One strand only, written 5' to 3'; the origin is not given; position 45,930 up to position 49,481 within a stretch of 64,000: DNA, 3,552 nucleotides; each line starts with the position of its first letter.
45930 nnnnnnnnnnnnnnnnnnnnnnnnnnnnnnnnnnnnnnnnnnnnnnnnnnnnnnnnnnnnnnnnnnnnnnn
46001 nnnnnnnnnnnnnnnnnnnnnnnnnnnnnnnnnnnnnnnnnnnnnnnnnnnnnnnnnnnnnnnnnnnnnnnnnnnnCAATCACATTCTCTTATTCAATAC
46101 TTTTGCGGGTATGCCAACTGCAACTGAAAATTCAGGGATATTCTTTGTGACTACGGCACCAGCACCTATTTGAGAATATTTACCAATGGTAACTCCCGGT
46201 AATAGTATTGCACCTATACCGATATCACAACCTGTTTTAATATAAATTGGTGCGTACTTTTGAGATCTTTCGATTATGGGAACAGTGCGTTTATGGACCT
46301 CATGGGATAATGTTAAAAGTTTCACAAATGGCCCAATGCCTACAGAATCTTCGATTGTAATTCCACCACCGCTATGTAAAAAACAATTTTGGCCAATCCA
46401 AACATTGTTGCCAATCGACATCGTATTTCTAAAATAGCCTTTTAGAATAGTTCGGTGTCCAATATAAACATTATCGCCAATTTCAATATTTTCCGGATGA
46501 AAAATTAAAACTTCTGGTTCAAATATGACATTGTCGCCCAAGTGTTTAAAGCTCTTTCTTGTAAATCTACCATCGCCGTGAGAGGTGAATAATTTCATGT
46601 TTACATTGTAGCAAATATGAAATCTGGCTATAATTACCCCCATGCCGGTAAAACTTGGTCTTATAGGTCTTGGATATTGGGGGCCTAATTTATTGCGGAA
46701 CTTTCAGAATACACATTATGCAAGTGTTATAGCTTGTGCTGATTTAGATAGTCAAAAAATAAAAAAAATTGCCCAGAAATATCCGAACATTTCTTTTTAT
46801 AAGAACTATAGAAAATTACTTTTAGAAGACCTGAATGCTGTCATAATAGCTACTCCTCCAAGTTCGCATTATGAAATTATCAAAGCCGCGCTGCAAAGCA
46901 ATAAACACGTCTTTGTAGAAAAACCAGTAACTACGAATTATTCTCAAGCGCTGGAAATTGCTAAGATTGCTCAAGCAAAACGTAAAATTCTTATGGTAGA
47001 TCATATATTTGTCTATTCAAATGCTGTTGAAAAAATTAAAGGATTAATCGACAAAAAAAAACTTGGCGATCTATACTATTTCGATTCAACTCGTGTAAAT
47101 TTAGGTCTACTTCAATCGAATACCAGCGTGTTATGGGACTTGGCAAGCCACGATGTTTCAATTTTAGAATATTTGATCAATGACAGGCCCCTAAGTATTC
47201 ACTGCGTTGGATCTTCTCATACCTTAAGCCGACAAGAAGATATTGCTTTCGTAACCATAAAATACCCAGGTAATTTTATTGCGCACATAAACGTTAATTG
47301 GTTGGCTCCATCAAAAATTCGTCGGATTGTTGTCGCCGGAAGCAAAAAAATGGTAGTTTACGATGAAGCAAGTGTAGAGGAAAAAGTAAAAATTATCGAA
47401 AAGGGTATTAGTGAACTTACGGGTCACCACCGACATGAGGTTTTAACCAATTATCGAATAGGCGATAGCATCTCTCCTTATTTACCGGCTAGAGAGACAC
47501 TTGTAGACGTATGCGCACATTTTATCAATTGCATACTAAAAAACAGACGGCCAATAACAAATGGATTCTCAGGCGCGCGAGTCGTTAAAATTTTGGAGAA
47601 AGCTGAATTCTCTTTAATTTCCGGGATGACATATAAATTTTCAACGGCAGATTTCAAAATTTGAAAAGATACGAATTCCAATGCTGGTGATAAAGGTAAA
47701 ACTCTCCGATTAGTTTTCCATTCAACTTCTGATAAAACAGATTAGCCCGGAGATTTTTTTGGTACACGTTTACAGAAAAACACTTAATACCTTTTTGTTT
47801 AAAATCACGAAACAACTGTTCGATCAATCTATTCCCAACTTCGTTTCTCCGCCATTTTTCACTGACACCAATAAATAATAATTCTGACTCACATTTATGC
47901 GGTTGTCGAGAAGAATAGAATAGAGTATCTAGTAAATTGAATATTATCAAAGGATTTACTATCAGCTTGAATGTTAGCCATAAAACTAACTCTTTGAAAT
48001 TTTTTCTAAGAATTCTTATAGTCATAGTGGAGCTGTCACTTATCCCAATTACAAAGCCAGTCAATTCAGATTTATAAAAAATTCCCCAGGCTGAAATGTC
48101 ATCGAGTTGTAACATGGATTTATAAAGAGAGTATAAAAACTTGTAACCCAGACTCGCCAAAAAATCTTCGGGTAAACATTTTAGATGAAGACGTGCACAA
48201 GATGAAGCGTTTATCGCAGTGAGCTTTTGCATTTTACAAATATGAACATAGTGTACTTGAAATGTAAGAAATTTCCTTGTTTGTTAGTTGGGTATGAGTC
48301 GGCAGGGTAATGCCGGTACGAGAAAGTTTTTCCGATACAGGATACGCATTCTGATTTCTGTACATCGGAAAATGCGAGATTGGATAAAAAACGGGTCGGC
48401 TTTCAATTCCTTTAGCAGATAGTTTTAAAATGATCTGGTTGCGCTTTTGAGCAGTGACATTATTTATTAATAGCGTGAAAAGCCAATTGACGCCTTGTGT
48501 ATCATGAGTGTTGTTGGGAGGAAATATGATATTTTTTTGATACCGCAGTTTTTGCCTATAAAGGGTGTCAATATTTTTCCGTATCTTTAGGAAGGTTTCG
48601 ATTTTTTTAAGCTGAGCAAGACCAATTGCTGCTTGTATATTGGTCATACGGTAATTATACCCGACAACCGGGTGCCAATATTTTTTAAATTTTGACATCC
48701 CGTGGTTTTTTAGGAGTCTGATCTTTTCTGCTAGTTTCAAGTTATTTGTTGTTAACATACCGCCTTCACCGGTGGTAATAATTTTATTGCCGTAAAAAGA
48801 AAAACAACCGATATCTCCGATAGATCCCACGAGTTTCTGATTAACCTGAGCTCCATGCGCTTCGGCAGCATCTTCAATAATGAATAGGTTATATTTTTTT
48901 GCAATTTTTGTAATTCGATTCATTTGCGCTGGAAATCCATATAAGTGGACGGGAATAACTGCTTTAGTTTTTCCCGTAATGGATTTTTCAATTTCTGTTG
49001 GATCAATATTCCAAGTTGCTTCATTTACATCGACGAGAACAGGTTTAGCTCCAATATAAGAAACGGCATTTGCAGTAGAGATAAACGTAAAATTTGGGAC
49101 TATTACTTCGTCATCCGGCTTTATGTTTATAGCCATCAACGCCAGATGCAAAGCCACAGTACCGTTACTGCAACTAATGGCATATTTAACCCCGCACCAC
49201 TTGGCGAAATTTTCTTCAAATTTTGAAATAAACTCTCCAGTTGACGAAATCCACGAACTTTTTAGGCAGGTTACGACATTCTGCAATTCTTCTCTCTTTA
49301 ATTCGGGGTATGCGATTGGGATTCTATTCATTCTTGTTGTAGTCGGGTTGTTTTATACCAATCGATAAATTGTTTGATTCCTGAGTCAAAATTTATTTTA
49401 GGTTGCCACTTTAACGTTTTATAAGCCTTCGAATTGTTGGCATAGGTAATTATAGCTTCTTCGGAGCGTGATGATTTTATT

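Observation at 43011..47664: Arn-like module for a lipid-linked amino sugar: SDR, aminotransferase, membrane-anchored GT2, plus WbpB/WbpD-like oxidoreductase and acetyltransferase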

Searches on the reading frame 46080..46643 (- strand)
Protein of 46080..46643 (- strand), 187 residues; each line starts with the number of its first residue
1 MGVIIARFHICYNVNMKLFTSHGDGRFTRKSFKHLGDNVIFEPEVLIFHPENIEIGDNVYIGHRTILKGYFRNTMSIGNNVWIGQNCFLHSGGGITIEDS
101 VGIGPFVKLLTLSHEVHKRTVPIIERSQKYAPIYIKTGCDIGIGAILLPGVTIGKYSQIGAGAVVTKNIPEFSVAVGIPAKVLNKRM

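Call 4: search_protein_families(library=pfam, proteins=[window:46080-46643:-], max_evalue=0.001)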
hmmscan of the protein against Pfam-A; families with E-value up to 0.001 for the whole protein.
window:46080-46643:- (187 aa): 3 families
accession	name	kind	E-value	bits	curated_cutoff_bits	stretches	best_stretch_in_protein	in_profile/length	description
PF00132.30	Hexapep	-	4.7e-15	55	27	1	138-167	7-36/36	Bacterial transferase hexapeptide (six repeats)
PF14602.12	Hexapep_2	-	3.2e-06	27.2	27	0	138-167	7-34/34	Hexapeptide repeat of succinyl-transferase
PF25084.1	LbH_EIF2B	-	7.8e-05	23.1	54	0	52-91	15-55/105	EIF2B subunit epsilon LbH domain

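Call 5: search_protein_families(library=ncbifam, proteins=[window:46080-46643:-], max_evalue=0.00001)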
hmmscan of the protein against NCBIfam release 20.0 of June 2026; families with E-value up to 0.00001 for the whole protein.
window:46080-46643:- (187 aa): 30 families (the best 25 are shown)
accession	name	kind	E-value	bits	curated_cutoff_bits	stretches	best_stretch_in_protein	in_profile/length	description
NF007797.0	PRK10502.1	subfamily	2.4e-23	82.7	192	1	74-186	72-179/183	WcaF family extracellular polysaccharide biosynthesis acetyltransferase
NF007076.0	PRK09527.1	equivalog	5e-19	68.5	347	1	95-184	96-183/203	galactoside O-acetyltransferase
NF041874.1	EPS_EpsC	equivalog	3.5e-18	65.9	150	1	73-185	60-166/168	serine O-acetyltransferase EpsC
TIGR03570.1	NeuD_NnaD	subfamily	1e-17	64.4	160.8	1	133-181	154-202/202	NeuD/PglB/VioB family sugar acetyltransferase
NF038307.1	EPS_acetyl_HpsU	equivalog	1e-16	61.1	305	1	74-185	71-177/178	hormogonium polysaccharide biosynthesis acetyltransferase HpsU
NF007240.0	PRK09677.1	equivalog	9.1e-16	57.9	243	1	115-185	113-183/192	putative lipopolysaccharide biosynthesis O-acetyl transferase WbbJ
TIGR04008.1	WcaF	equivalog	2.9e-14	53.3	326.3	1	73-186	70-178/180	colanic acid biosynthesis acetyltransferase WcaF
NF058585.1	HptprglPActTf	PfamEq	7.5e-13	48.4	300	1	134-185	108-159/172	heptaprenylglyceryl phosphate O-acetyltransferase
NF007499.0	PRK10092.1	equivalog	8.9e-13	48.4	314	1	77-185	76-182/183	maltose O-acetyltransferase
NF050158.1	CarbAnhydGPos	equivalog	1.5e-12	47.5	250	1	52-184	27-141/172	gamma carbonic anhydrase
TIGR03308.1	phn_thr-fam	hypoth_equivalog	4.9e-12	46.1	201.65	1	133-186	109-162/204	phosphonate metabolim protein, transferase hexapeptide repeat family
TIGR01172.1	cysE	equivalog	8e-11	42.2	210.65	1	76-181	63-162/162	serine O-acetyltransferase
TIGR03532.1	DapD_Ac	equivalog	2.5e-10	40.3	231.75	1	131-184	159-212/231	2,3,4,5-tetrahydropyridine-2,6-dicarboxylate N-acetyltransferase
NF000311.1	Vat_ABCDEFH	equivalog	2.4e-09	37.1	300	1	135-186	113-164/201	Vat family streptogramin A O-acetyltransferase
NF008349.0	PRK11132.1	equivalog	3.3e-09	36.2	397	1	134-185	195-246/273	serine O-acetyltransferase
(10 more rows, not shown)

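Call 12: search_solved_structures(query=window:46080-46643:-, max_evalue=0.001)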
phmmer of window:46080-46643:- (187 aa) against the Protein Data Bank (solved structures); distinct sequences matched with E-value up to 0.001: 89 (the best 60 are shown).
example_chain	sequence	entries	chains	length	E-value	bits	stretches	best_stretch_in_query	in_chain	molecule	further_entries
4dcl_A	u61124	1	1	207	3.2e-20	75.8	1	74-185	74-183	Putative acetyltransferase SACOL2570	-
3ftt_A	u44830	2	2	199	4.6e-20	75.3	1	75-185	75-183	Putative acetyltransferase SACOL2570 | Galactoside O-acetyltransferase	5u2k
3v4e_A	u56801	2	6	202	4.8e-20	75.2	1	75-185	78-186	Galactoside O-acetyltransferase | Putative acetyltransferase SACOL2570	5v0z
4egg_A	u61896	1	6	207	5.1e-20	75.1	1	75-185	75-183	Putative acetyltransferase SACOL2570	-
3mqg_A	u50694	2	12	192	3.2e-15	59.5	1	55-183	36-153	Lipopolysaccharides biosynthesis acetyltransferase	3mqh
1kqa_A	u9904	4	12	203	5.5e-14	55.5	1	95-184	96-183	GALACTOSIDE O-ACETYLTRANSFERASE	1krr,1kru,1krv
7s43_A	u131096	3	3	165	1.1e-13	54.4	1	69-169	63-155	N-acetyltransferase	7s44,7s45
4mzu_A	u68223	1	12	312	1.7e-13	53.9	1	77-182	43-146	WxcM-like protein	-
7s3u_A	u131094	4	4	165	1.8e-13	53.8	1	70-169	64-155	N-acetyltransferase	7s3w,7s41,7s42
3srt_A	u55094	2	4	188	7e-13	51.9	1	74-185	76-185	Maltose O-acetyltransferase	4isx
3ect_A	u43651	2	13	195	3.9e-12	49.4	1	61-184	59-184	Hexapeptide-repeat containing-acetyltransferase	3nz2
9jyw_A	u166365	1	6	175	3.6e-11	46.3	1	135-184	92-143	Gamma carbonic anhydrase family protein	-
2ic7_A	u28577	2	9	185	6.4e-11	45.5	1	62-183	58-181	Maltose transacetylase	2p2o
3fs8_A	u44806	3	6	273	1.8e-10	44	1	25-182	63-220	QdtC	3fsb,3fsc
3hjj_A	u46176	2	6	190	3.2e-10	43.2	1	75-184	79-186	Maltose O-acetyltransferase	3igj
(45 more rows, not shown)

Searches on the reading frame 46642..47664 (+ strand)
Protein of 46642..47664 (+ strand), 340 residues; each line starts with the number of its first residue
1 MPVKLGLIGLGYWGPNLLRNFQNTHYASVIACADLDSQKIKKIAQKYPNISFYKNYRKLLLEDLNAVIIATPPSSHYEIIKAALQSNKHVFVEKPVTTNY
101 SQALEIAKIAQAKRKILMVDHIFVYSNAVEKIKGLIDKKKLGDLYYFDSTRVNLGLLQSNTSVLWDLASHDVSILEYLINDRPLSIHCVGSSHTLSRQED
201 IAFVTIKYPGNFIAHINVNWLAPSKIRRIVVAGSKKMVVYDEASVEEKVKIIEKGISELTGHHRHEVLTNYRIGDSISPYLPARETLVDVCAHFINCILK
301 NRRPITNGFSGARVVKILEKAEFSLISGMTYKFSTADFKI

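Call 4: search_protein_families(library=pfam, proteins=[window:46642-47664:+], max_evalue=0.001)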
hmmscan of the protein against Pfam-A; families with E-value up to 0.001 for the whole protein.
window:46642-47664:+ (340 aa): 4 families
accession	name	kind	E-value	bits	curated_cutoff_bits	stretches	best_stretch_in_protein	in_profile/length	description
PF01408.29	GFO_IDH_MocA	-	8.9e-27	94.6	24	1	4-121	2-120/120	Oxidoreductase family, NAD-binding Rossmann fold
PF22725.1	GFO_IDH_MocA_C3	-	1.8e-13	51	27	1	130-238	2-123/124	GFO/IDH/MocA C-terminal domain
PF02894.22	GFO_IDH_MocA_C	-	1.9e-06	28.3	22.9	1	133-321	1-206/218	Oxidoreductase family, C-terminal alpha/beta domain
PF03807.23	F420_oxidored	-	0.00029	21.8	21.6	0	4-88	1-85/94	NADP oxidoreductase coenzyme F420-dependent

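Call 5: search_protein_families(library=ncbifam, proteins=[window:46642-47664:+], max_evalue=0.00001)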
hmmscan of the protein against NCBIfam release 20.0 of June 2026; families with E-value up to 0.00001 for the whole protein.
window:46642-47664:+ (340 aa): 9 families
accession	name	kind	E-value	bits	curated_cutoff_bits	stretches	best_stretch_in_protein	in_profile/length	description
NF040723.1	UDP-GlcNAcDh_Arch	equivalog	8.8e-49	166.6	450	1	4-318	2-294/302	UDP-N-acetylglucosamine 3-dehydrogenase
TIGR04380.1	myo_inos_iolG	equivalog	2.6e-25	89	355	1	3-327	2-325/330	inositol 2-dehydrogenase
NF008607.0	PRK11579.1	subfamily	5.3e-21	75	330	1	3-261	5-271/346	oxidoreductase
NF052679.1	InsChiInosDhIolG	equivalog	4.5e-17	62.1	540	1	1-194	1-200/343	bifunctional inositol 2-dehydrogenase/D-chiro-inositol 1-dehydrogenase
NF058561.1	BT_2158_fam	equivalog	6.4e-16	58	750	1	8-143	41-176/487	glycoside 3-dehydrogenase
NF041392.1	XylDh_Gfo6_Halo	equivalog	3.9e-14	52.2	350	1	2-146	16-165/350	D-xylose 1-dehydrogenase Gfo6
NF052479.1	LevoglcsnDh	equivalog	1.1e-12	47.3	650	1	32-152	41-162/386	levoglucosan dehydrogenase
NF058563.1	BT_2159_fam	equivalog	6.2e-12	45.2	650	1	3-157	1-156/350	disaccharide 3-dehydrogenase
NF007574.0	PRK10206.1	equivalog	6.8e-10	38.5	352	1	38-146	39-148/345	oxidoreductase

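Call 13: search_solved_structures(query=window:46642-47664:+, max_evalue=0.00001)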
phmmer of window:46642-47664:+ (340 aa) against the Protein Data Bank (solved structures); distinct sequences matched with E-value up to 0.00001: 68 (the best 60 are shown).
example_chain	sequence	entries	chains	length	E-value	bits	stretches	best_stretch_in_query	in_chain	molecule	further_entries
3c1a_A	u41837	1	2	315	5e-22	81.8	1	2-245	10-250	Putative oxidoreductase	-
6o15_A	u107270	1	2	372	2e-15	60.1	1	4-237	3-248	Uncharacterized oxidoreductase YjhC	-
3ec7_A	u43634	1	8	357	5.5e-14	55.4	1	1-184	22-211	Putative Dehydrogenase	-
3mz0_A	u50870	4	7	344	1.3e-13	54.2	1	1-215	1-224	Inositol 2-dehydrogenase/D-chiro-inositol 3-dehydrogenase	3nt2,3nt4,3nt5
3db2_A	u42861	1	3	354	2.4e-13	53.3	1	2-153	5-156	putative NADPH-dependent oxidoreductase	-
3e18_A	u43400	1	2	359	4.1e-13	52.5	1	28-236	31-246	oxidoreductase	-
4l9r_A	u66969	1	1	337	8.1e-13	51.5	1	1-215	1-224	Inositol 2-dehydrogenase/D-chiro-inositol 3-dehydrogenase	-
4l8v_A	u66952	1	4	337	8.1e-13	51.5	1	1-215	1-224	Inositol 2-dehydrogenase/D-chiro-inositol 3-dehydrogenase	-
3nto_A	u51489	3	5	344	1.2e-12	51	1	1-215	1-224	Inositol 2-dehydrogenase/D-chiro-inositol 3-dehydrogenase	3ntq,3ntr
7bvj_A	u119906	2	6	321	2.2e-12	50.1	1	4-235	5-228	Oxidoreductase, NAD-binding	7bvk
3evn_A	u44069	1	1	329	2.9e-12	49.7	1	3-151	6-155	Oxidoreductase, Gfo/Idh/MocA family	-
3e82_A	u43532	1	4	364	1.2e-11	47.8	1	5-247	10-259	Putative oxidoreductase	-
6z3b_B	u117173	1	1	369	3.9e-11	46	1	5-165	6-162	Gfo/Idh/MocA family oxidoreductase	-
6z3b_A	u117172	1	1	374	4e-11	46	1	5-165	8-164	Gfo/Idh/MocA family oxidoreductase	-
6z3c_AAA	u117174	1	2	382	4.2e-11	45.9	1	5-165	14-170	Gfo/Idh/MocA family oxidoreductase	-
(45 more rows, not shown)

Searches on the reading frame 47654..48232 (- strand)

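Call 4: search_protein_families(library=pfam, proteins=[window:47654-48232:-], max_evalue=0.001)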
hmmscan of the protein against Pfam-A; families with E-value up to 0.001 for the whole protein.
window:47654-48232:- (192 aa): 3 families
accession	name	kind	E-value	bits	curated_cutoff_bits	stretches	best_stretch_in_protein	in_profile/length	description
PF00583.31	Acetyltransf_1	-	2.4e-07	31.4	20.7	1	112-170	56-114/116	Acetyltransferase (GNAT) family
PF13508.13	Acetyltransf_7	-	2.4e-05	25.1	27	1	118-170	29-80/84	Acetyltransferase (GNAT) domain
PF08445.16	FR47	-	0.00013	22.4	22.1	1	115-176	21-81/86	FR47-like protein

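Call 5: search_protein_families(library=ncbifam, proteins=[window:47654-48232:-], max_evalue=0.00001)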
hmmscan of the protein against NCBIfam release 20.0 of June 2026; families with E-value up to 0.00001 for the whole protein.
window:47654-48232:- (192 aa): 1 family
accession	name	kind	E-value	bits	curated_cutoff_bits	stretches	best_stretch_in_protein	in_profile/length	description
TIGR01575.1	rimI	equivalog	4.7e-07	30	86.4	1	112-174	52-114/132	ribosomal protein S18-alanine N-acetyltransferase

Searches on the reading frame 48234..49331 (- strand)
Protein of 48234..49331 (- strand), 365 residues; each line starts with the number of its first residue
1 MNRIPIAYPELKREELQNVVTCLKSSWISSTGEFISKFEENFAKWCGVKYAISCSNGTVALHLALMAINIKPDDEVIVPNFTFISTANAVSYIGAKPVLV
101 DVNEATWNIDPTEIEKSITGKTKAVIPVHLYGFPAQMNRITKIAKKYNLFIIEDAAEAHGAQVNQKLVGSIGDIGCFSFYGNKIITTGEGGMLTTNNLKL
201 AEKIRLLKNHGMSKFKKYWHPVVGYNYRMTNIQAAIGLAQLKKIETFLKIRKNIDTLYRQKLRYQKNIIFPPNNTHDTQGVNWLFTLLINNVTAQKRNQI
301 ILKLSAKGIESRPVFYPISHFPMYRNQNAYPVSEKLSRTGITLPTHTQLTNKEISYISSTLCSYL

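Call 4: search_protein_families(library=pfam, proteins=[window:48234-49331:-], max_evalue=0.001)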
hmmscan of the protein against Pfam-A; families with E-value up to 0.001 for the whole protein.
window:48234-49331:- (365 aa): 4 families
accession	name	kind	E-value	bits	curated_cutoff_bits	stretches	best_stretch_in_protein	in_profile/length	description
PF01041.23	DegT_DnrJ_EryC1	-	4e-127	424.8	19.8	1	10-360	2-358/360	DegT/DnrJ/EryC1/StrS aminotransferase family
PF00155.27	Aminotran_1_2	-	2.3e-09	37.3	19.7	1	35-156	44-187/361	Aminotransferase class I and II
PF00266.25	Aminotran_5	-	5.9e-07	29.2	21.5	1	32-160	42-181/371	Aminotransferase class-V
PF01212.27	Beta_elim_lyase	-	9.6e-07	28.8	27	1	36-211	35-227/288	Beta-eliminating lyase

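Call 5: search_protein_families(library=ncbifam, proteins=[window:48234-49331:-], max_evalue=0.00001)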
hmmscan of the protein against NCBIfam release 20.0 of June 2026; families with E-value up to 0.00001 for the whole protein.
window:48234-49331:- (365 aa): 22 families
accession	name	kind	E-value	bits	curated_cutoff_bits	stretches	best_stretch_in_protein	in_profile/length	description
TIGR04181.1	NHT_00031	hypoth_equivalog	1.3e-111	372.9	420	1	4-345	1-358/359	LegC family aminotransferase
TIGR03588.1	PseC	equivalog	1.4e-92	310.5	423.5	1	5-363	3-378/380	UDP-4-amino-4,6-dideoxy-N-acetyl-beta-L-altrosamine transaminase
NF008687.0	PRK11706.1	equivalog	3.5e-73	246.5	375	1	4-364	2-373/375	dTDP-4-amino-4,6-dideoxygalactose transaminase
NF008658.2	PRK11658.1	equivalog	6.6e-70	235.6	631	1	4-358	5-370/379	UDP-4-amino-4-deoxy-L-arabinose aminotransferase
TIGR04427.1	PLP_DesI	equivalog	2.4e-66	224.5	650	1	19-359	38-377/390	dTDP-4-dehydro-6-deoxyglucose aminotransferase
NF011936.0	PRK15407.1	equivalog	2.6e-61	207.6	423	2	3-211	36-251/440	lipopolysaccharide biosynthesis protein RfbH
TIGR02379.1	ECA_wecE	subfamily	2e-60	204.6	434.85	1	4-364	2-374/376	dTDP-4-amino-4,6-dideoxy-D-glucose transaminase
NF005816.0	PRK07682.1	equivalog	3.7e-12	45.6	620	1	57-157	99-205/390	aminotransferase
NF004975.0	PRK06348.1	equivalog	1.1e-09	37.8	549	1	57-155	98-202/384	pyridoxal phosphate-dependent aminotransferase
NF041091.1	asp_aminotase_Arch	equivalog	2.1e-08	33.4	550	1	51-155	89-200/376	aspartate aminotransferase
NF041364.1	GntC_guanitoxin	equivalog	3.4e-08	32.8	415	1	63-155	74-174/356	guanitoxin biosynthesis PLP-dependent (S)-gamma-hydroxy-L-arginine cyclodehydratase GntC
NF005817.0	PRK07683.1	equivalog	3.7e-08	32.5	575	1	57-154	98-200/387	aminotransferase A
NF006488.0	PRK08912.1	equivalog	1.6e-07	30.7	498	1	54-159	93-191/387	aminotransferase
NF004770.0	PRK06108.1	subfamily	1.6e-07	30.5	422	1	48-154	96-209/396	pyridoxal phosphate-dependent aminotransferase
TIGR01977.1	am_tr_V_EF2568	hypoth_equivalog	9e-07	28.2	377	1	53-201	67-219/376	cysteine desulfurase family protein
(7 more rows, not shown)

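Call 77: search_solved_structures(query=window:48234-49331:-, max_evalue=1e-40)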
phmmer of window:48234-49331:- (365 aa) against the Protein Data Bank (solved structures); distinct sequences matched with E-value up to 1e-40: 41.
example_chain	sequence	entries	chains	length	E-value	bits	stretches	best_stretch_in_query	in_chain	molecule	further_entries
3bn1_A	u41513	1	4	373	3.4e-109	368.1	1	2-361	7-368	Perosamine synthetase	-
3dr7_A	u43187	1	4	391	4e-109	367.8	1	2-361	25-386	Putative perosamine synthetase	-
3dr4_A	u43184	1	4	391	2.8e-108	365.1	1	2-361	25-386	Putative perosamine synthetase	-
7b0m_AAA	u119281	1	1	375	3.1e-91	309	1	8-363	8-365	Sugar aminotransferase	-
7b0d_A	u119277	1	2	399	1e-75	258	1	7-363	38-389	Glutamine--scyllo-inositol transaminase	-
7n63_A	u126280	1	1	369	5.9e-69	235.7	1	21-364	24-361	Putative aminotransferase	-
3frk_A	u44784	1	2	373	8.5e-68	231.9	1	23-359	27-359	QdtB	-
8vr3_A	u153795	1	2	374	4.7e-66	226.2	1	4-361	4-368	DegT/DnrJ/EryC1/StrS aminotransferase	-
8vr5_A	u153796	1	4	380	6.7e-66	225.7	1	5-361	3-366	DegT/DnrJ/EryC1/StrS aminotransferase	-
9bgp_A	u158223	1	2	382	1.4e-64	221.3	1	5-362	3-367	aminotransferase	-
9bgr_A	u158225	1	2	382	9.6e-64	218.6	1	5-362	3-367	aminotransferase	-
5u1z_A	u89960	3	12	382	2.6e-56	194.2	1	21-348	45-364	Putative aminotransferase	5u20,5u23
5u21_A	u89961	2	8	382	7.5e-56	192.6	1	21-348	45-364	Putative aminotransferase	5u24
7l7x_AAA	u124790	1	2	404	7.7e-56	192.6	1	10-355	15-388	DegT/DnrJ/EryC1/StrS aminotransferase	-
3nyu_A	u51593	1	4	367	2.2e-55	191.1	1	32-361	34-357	Aminotransferase WbpE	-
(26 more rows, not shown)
